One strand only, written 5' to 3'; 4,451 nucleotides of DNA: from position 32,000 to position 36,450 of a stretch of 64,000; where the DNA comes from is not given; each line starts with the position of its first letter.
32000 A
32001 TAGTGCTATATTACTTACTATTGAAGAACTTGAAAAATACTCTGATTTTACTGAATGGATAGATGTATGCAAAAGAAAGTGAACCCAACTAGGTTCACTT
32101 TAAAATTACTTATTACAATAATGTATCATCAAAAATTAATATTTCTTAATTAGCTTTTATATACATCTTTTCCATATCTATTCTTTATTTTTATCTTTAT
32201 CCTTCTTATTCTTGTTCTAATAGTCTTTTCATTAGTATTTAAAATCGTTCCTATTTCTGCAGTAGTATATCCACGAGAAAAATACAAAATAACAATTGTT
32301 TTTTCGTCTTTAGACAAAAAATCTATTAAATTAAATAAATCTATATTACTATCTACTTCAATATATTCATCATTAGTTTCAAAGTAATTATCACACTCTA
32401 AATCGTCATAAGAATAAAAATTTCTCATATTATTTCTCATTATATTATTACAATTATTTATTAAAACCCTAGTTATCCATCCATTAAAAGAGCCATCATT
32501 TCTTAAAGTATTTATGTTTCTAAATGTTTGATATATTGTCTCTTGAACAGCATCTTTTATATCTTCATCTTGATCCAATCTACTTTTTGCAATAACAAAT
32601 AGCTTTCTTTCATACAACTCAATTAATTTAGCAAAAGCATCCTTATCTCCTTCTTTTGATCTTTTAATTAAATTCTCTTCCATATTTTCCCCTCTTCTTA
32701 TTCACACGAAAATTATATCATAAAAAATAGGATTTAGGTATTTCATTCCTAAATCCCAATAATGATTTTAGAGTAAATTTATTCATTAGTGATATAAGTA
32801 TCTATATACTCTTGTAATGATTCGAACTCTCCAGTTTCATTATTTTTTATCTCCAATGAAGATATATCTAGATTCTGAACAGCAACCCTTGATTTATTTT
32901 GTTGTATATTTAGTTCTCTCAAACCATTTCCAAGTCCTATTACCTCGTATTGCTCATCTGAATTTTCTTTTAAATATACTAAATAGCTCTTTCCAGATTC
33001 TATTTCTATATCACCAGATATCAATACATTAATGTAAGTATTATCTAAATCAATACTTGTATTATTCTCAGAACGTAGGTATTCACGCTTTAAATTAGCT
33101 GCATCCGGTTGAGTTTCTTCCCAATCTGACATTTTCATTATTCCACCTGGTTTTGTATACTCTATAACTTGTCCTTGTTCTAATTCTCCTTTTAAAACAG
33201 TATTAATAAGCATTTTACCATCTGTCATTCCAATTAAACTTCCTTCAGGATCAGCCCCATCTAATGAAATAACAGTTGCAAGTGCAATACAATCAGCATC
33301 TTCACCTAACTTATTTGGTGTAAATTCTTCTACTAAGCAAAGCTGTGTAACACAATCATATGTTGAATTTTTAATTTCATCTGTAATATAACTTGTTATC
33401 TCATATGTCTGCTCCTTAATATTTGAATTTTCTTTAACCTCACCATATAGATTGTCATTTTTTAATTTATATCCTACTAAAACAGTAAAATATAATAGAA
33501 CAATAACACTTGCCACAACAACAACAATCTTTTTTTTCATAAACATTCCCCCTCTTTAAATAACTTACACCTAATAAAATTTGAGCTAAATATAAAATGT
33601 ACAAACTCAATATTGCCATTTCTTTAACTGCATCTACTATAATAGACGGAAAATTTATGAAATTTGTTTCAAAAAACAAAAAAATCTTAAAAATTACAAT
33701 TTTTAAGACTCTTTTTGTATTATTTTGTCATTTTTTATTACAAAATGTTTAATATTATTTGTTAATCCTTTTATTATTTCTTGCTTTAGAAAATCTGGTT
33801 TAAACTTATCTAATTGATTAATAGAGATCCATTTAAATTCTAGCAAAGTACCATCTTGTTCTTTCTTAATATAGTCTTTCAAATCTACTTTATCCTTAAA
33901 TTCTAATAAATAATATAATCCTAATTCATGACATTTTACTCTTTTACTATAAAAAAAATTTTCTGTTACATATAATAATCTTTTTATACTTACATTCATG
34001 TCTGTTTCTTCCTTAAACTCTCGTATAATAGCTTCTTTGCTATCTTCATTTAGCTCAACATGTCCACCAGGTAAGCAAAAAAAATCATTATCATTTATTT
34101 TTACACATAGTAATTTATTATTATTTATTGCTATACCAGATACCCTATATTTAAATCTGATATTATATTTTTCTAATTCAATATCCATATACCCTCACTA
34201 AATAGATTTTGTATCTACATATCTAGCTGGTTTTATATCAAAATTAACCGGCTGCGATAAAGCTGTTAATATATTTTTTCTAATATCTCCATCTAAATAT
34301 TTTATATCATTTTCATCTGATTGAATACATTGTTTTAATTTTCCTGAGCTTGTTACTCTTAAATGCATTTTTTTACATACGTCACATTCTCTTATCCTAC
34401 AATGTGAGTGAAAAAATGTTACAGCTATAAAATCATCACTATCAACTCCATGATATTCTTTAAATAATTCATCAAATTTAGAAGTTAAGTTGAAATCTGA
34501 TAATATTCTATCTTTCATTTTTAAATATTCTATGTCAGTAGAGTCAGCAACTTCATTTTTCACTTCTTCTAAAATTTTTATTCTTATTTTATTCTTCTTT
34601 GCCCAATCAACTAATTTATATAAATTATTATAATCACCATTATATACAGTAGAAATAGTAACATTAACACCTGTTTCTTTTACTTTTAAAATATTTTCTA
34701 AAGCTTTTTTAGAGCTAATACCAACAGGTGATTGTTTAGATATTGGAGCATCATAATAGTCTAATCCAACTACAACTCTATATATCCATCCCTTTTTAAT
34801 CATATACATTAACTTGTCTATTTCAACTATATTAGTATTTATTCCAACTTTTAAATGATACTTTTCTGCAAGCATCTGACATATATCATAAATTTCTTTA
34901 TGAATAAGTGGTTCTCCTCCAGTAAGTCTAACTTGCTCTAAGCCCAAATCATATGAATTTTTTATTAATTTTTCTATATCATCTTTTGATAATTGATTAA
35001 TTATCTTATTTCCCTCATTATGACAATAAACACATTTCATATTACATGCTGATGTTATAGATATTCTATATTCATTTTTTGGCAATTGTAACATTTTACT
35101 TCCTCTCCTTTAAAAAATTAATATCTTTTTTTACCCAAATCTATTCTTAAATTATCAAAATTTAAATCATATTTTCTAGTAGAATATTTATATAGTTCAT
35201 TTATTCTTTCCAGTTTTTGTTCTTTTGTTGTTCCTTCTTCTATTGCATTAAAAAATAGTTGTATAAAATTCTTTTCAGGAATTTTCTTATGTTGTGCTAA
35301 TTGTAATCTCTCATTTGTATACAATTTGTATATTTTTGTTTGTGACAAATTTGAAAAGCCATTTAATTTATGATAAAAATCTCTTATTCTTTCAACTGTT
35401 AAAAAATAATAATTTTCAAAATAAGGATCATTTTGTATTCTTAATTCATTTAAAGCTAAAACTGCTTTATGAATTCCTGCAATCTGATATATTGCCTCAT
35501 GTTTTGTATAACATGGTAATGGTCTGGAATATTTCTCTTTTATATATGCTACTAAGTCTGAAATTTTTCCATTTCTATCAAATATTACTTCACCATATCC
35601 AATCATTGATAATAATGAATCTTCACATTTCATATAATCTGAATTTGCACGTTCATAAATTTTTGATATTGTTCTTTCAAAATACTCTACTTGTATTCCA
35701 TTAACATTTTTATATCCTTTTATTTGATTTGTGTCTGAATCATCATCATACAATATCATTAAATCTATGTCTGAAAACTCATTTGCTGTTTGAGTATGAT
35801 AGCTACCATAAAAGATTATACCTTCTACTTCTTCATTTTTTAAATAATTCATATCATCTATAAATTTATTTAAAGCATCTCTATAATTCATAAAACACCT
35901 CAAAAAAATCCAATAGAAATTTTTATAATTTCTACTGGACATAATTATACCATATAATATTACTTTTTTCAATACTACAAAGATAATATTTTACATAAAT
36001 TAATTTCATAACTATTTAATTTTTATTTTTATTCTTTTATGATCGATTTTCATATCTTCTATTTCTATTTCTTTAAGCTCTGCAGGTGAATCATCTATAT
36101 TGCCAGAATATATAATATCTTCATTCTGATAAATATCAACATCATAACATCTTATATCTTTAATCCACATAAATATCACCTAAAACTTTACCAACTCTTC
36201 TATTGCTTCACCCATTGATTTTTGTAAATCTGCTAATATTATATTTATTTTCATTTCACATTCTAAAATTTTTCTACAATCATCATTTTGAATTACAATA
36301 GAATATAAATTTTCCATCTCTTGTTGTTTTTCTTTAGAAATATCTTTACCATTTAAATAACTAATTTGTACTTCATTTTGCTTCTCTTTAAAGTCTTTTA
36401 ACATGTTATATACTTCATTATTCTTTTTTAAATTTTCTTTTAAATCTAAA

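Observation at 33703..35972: Operon of nucleotidyltransferase + MoaA-like radical SAM + NUDIX hydrolase with no molybdopterin genes nearby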

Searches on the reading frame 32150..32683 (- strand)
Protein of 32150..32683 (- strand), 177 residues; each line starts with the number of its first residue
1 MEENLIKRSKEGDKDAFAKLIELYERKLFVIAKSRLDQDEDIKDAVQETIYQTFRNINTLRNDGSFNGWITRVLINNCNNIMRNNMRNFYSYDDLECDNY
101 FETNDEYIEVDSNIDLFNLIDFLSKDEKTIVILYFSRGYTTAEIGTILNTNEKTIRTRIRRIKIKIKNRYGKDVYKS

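Call 3: search_protein_families(library=pfam, proteins=[window:32150-32683:-], max_evalue=0.01)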
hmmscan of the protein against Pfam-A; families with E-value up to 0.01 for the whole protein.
window:32150-32683:- (177 aa): 7 families
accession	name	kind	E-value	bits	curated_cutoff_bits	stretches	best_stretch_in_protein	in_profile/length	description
PF04542.20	Sigma70_r2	-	2.6e-09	37.2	24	1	20-87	1-70/71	Sigma-70 region 2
PF08281.18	Sigma70_r4_2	-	8.1e-08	32.2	25.7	1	119-165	7-53/54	Sigma-70, region 4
PF07638.17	Sigma70_ECF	-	1.4e-07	32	21.1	0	100-167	116-180/185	ECF sigma factor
PF04545.22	Sigma70_r4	-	2.5e-07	30.5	24.1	1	121-162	3-44/50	Sigma-70, region 4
PF00196.25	GerE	-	0.00066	19.7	23.5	1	123-167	3-46/57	Bacterial regulatory proteins, luxR family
PF12645.13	HTH_16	-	0.0013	19.3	22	1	4-53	2-52/65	Helix-turn-helix domain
PF13518.12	HTH_28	-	0.004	17.6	25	1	128-162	2-36/52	Helix-turn-helix domain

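Call 4: search_protein_families(library=ncbifam, proteins=[window:32150-32683:-], max_evalue=0.01)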
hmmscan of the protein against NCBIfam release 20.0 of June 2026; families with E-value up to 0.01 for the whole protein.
window:32150-32683:- (177 aa): 81 families (the best 25 are shown)
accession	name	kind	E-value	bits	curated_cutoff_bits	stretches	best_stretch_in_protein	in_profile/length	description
TIGR02954.1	Sig70_famx3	hypoth_equivalog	3.2e-31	108.4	188.5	1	2-170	3-167/170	RNA polymerase sigma-70 factor, TIGR02954 family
NF007225.0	PRK09643.1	equivalog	4.1e-24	85.4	190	1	3-168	15-180/204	RNA polymerase sigma factor SigM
NF008888.0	PRK11922.1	equivalog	1e-21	77.6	204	1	2-174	17-200/231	RNA polymerase sigma factor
TIGR02937.1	sigma70-ECF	superfamily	2.9e-21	75.8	42.9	1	15-169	1-164/165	sigma-70 family RNA polymerase sigma factor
NF007216.0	PRK09638.1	equivalog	1.3e-18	67.4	194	1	2-161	5-165/180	RNA polymerase sigma factor SigY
NF053879.1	RNAPolSigSigVBac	equivalog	8.8e-18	64.5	190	1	15-162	4-147/160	RNA polymerase sigma factor SigV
NF007223.0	PRK09641.1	equivalog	1.1e-17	64.5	209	1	2-170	5-184/187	RNA polymerase sigma factor SigW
NF009195.0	PRK12543.1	subfamily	1.7e-17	63.5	197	1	3-168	8-176/192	RNA polymerase sigma factor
NF058625.1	sigma_PG0214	equivalog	2e-17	63.4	130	1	14-172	3-163/170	GFO_1088 family ECF-type sigma factor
TIGR02939.1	RpoE_Sigma70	equivalog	2.9e-16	60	236.15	1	3-168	8-184/190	RNA polymerase sigma factor RpoE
NF006930.0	PRK09415.1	subfamily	1e-15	58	198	1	9-171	10-176/179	RNA polymerase factor sigma C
TIGR02948.1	SigW_bacill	equivalog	1.5e-14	54.5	243.1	1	2-169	5-183/187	RNA polymerase sigma factor SigW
TIGR02985.1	Sig70_bacteroi1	subfamily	1.6e-14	54.4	126.4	1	16-165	2-157/162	RNA polymerase sigma-70 factor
TIGR02952.1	Sig70_famx2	equivalog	2e-14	53.9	206.45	1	5-157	1-157/170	ECF subfamily RNA polymerase sigma factor, BldN family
NF009171.0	PRK12518.1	equivalog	1.3e-13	51.2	208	1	2-167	14-181/191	RNA polymerase sigma factor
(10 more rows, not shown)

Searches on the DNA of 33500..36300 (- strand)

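Call 56: search_rna_families(source=window, start=33500, end=36300, threshold=evalue, max_evalue=1)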
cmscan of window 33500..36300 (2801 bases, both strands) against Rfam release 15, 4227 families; matches with E-value up to 1: 0.
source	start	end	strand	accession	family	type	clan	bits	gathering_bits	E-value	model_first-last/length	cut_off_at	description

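Call 77: search_rna_families(sources=[L024, L030, L031, L033, L050, L051, L052, L023, L025, L026, L029], threshold=gathering)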
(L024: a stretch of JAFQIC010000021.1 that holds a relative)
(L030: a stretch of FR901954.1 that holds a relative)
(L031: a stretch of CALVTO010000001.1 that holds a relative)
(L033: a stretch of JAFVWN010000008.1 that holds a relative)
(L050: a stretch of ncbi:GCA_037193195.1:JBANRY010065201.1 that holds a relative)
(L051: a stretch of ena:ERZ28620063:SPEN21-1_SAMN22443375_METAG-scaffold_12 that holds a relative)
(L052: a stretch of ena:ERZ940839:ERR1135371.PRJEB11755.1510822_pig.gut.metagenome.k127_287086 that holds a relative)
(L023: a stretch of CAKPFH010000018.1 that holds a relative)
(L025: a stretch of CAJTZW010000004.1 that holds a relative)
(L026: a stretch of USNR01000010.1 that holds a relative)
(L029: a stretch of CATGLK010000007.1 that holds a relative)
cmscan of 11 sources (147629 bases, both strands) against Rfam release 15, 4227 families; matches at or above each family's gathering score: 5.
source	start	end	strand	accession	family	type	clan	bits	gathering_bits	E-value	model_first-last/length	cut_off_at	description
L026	640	713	+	RF00005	tRNA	Gene; tRNA;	CL00001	69.9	29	7.7e-13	1-71/71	no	tRNA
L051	8757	8827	-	RF00005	tRNA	Gene; tRNA;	CL00001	68.8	29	1.6e-12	1-71/71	no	tRNA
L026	86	158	+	RF00005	tRNA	Gene; tRNA;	CL00001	66.8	29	5.5e-12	1-71/71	no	tRNA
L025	7701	7774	+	RF00005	tRNA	Gene; tRNA;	CL00001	63.2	29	5.5e-11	1-71/71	no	tRNA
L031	9929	10013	-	RF00005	tRNA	Gene; tRNA;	CL00001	54.7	29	1.2e-08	1-71/71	no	tRNA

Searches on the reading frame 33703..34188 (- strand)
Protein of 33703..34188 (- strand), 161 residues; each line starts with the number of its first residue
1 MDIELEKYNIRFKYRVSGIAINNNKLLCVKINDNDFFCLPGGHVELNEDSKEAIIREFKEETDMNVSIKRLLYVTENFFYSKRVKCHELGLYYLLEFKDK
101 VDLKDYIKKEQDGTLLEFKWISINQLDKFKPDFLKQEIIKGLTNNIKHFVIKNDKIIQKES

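Call 3: search_protein_families(library=pfam, proteins=[window:33703-34188:-], max_evalue=0.01)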
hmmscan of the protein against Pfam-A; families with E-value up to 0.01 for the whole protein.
window:33703-34188:- (161 aa): 1 family
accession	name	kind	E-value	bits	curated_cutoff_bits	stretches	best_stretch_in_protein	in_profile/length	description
PF00293.34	NUDIX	-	9.8e-14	51.9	21.1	1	16-129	6-120/134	NUDIX domain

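Call 4: search_protein_families(library=ncbifam, proteins=[window:33703-34188:-], max_evalue=0.01)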
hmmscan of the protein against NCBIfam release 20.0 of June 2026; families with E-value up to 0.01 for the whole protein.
window:33703-34188:- (161 aa): 16 families
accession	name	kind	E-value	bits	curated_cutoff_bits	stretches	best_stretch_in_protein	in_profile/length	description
NF003785.0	PRK05379.1-1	equivalog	8.3e-07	28.5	418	1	16-127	206-321/347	bifunctional nicotinamide-nucleotide adenylyltransferase/Nudix hydroxylase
TIGR02705.1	nudix_YtkD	equivalog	2.3e-06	27.2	154.4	1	38-81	48-89/156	RNA deprotection pyrophosphohydrolase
NF008044.0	PRK10776.1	equivalog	6.1e-06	26.1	148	1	35-142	31-126/130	8-oxo-dGTP diphosphatase MutT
NF006530.0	PRK08999.1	equivalog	7.7e-06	25.2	245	1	38-85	36-83/315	Nudix family hydrolase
TIGR00586.1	mutt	equivalog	5.6e-05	23.2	97.9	1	37-85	34-82/129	8-oxo-dGTP diphosphatase MutT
NF001937.0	PRK00714.1-4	equivalog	0.00014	21.5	139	1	19-79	14-75/161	RNA pyrophosphohydrolase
NF007834.0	PRK10546.1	equivalog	0.00032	20.5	156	1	36-85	31-80/135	pyrimidine (deoxy)nucleoside triphosphate diphosphatase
NF003791.0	PRK05379.2-3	equivalog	0.00071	18.9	409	1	34-68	226-260/340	bifunctional nicotinamide-nucleotide adenylyltransferase/Nudix hydroxylase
NF041652.1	Nud_hyd_Dein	equivalog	0.00072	19.8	200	1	30-73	38-81/152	Nudix hydrolase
NF001938.0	PRK00714.1-5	equivalog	0.001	18.4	116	1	33-66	43-76/172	RNA pyrophosphohydrolase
NF001934.0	PRK00714.1-1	equivalog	0.0019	17.7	241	0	18-82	12-78/176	RNA pyrophosphohydrolase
NF003786.0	PRK05379.1-2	equivalog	0.0038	16.5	397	1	36-67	244-275/354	bifunctional nicotinamide-nucleotide adenylyltransferase/Nudix hydroxylase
NF003788.0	PRK05379.1-5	equivalog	0.0055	16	354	1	35-69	238-272/351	bifunctional nicotinamide-nucleotide adenylyltransferase/Nudix hydroxylase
NF011963.0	PRK15434.1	subfamily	0.0057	16.4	146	1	34-126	42-134/159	GDP-mannose mannosyl hydrolase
NF001936.0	PRK00714.1-3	equivalog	0.0087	15.9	118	0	26-133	25-137/155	RNA pyrophosphohydrolase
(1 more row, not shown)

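Call 5: search_protein_families(library=padloc, proteins=[window:33703-34188:-], max_evalue=0.01)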
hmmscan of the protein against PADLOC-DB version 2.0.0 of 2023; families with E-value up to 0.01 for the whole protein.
window:33703-34188:- (161 aa): 1 family
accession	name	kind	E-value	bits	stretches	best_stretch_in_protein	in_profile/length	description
PDLC04899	PDC-S07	-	1.5e-10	38.9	1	16-129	10-115/135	-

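Call 20: search_solved_structures(query=window:33703-34188:-, max_evalue=0.01, show_alignments=1)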
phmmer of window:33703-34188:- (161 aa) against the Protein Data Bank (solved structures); distinct sequences matched with E-value up to 0.01: 27.
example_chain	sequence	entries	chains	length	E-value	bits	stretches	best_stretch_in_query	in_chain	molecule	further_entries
2pqv_A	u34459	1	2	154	7.3e-12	48.7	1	8-137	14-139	MutT/nudix family protein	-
3id9_A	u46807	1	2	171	4.4e-11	46.1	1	12-77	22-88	MutT/NUDIX family protein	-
1jrk_A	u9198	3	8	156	4.6e-09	39.6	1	16-130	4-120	Nudix homolog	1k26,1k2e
6fl4_A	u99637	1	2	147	4e-07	33.3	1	21-89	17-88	Nudix hydrolase 1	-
5gp0_E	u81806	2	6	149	4.1e-07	33.2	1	21-89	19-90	Nudix hydrolase 1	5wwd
6dby_A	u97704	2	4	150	4.2e-07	33.2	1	21-89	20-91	Nudix hydrolase 1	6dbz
6ypb_A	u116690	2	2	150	4.9e-07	33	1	33-84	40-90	Geranyl diphosphate phosphohydrolase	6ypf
5x1x_A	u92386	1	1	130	8.8e-07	32.2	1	16-129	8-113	Mutator mutT protein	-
5wy6_E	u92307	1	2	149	2.9e-06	30.5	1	21-89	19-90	Nudix hydrolase 1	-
2azw_A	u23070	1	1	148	9.5e-06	28.8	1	11-93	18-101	MutT/nudix family protein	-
2qjt_B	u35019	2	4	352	5.9e-05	26.2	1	18-73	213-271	Nicotinamide-nucleotide adenylyltransferase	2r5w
3smd_A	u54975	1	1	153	0.00026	24.1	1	12-74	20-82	MutT/NUDIX family protein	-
3o8s_A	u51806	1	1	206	0.00032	23.8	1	21-88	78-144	ADP-ribose pyrophosphatase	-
4hfq_A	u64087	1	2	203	0.00038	23.6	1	21-80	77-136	MutT/nudix family protein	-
3i7u_A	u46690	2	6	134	0.00067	22.8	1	13-101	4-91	AP4A hydrolase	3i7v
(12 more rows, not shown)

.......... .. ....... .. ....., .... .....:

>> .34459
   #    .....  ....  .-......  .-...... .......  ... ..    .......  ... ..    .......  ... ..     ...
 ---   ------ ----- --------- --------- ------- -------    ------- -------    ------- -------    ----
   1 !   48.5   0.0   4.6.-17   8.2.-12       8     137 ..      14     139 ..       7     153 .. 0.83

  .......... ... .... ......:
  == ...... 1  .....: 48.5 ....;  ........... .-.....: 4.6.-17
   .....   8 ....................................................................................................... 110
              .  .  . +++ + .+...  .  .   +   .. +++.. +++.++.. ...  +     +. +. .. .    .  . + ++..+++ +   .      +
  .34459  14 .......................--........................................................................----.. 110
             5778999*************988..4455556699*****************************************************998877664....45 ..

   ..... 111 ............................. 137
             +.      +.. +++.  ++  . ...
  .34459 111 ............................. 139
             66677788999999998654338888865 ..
